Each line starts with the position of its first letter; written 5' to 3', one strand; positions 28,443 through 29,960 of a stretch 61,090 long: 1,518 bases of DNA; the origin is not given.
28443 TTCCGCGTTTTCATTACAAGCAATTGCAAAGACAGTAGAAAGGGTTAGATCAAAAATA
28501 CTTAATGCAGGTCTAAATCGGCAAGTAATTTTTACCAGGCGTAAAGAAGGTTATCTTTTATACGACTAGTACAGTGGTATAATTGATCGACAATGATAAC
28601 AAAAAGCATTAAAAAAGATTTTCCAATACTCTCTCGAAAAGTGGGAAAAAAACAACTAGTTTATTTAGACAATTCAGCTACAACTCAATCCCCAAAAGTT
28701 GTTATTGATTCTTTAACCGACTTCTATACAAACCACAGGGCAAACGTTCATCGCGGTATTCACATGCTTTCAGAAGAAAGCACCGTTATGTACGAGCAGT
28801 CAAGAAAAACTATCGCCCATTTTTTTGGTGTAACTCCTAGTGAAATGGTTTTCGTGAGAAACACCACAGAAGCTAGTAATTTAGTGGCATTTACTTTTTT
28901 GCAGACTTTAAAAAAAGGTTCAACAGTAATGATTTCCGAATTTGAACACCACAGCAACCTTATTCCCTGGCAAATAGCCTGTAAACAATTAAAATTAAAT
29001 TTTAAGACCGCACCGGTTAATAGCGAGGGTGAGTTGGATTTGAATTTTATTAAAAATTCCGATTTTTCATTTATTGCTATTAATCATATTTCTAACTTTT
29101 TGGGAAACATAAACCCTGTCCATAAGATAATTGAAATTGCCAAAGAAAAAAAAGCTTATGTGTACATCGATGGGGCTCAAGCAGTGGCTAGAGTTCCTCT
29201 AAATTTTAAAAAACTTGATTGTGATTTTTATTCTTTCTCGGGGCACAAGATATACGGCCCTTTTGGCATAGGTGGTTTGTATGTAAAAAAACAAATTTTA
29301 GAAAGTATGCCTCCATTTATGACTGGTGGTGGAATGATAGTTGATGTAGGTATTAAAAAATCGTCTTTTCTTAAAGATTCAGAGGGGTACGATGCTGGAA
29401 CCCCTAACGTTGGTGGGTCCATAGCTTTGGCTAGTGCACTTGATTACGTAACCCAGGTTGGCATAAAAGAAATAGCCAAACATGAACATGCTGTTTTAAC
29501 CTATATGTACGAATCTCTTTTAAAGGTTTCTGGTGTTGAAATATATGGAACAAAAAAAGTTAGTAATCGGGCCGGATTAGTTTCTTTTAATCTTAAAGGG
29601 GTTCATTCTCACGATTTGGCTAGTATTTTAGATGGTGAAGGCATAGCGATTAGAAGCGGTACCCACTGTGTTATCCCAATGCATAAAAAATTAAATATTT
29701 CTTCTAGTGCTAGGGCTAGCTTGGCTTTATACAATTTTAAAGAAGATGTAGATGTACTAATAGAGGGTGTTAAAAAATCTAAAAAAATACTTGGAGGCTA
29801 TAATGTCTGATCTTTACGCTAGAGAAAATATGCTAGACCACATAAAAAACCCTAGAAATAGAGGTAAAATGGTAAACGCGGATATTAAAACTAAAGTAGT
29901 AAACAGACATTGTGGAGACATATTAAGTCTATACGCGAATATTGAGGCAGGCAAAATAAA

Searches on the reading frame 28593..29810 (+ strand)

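Call 18: search_protein_families(library=ncbifam, proteins=[window:28593-29810:+], max_evalue=1e-10)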
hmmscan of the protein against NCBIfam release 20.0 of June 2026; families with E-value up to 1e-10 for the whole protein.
window:28593-29810:+ (405 aa): 16 families
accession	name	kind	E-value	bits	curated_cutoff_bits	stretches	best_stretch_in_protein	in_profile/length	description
TIGR01979.1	sufS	subfamily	2.2e-147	491.1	475.1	1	5-400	2-402/403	SufS family cysteine desulfurase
NF041166.1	f2_encap_cargo1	exception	2.5e-135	453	800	1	4-395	228-622/623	family 2A encapsulin nanocompartment cargo protein cysteine desulfurase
NF006791.0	PRK09295.1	equivalog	4.8e-121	404.6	661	1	5-401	7-406/406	cysteine desulfurase SufS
NF008126.0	PRK10874.1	equivalog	6.1e-92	308.8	607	1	5-400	8-399/401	cysteine desulfurase CsdA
TIGR03392.1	FeS_syn_CsdA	equivalog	7.8e-88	295.3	493.6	1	5-399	5-395/398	cysteine desulfurase CsdA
TIGR01977.1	am_tr_V_EF2568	hypoth_equivalog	5.7e-68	229.6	377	1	23-394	1-374/376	cysteine desulfurase family protein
TIGR01976.1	am_tr_V_VC1184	hypoth_equivalog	6.9e-51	173.8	352.35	1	4-391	4-399/401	cysteine desulfurase-like protein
NF040779.1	Sec_lyase_SclA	exception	1.3e-49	169.1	525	1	23-387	1-367/378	selenocysteine lyase SclA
TIGR03402.1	FeS_nifS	equivalog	5.2e-46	157.1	530.75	1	23-393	1-366/379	cysteine desulfurase NifS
TIGR03235.1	DNA_S_dndA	equivalog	3e-35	122.1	480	1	24-359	1-324/353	cysteine desulfurase DndA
NF010611.0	PRK14012.1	equivalog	2.9e-34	118.7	548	1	21-360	5-331/406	IscS subfamily cysteine desulfurase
TIGR02006.1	IscS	equivalog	1.6e-33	116.3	643.2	1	21-248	3-233/402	IscS subfamily cysteine desulfurase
TIGR03403.1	nifS_epsilon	equivalog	1e-27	97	587.7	1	23-361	1-326/382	NifS family cysteine desulfurase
NF002806.0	PRK02948.1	subfamily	1.4e-23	83.5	304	1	22-364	1-328/381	IscS subfamily cysteine desulfurase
TIGR04343.1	egtE_PLP_lyase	equivalog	6.3e-13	48.3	400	1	23-289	15-267/370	ergothioneine biosynthesis PLP-dependent enzyme EgtE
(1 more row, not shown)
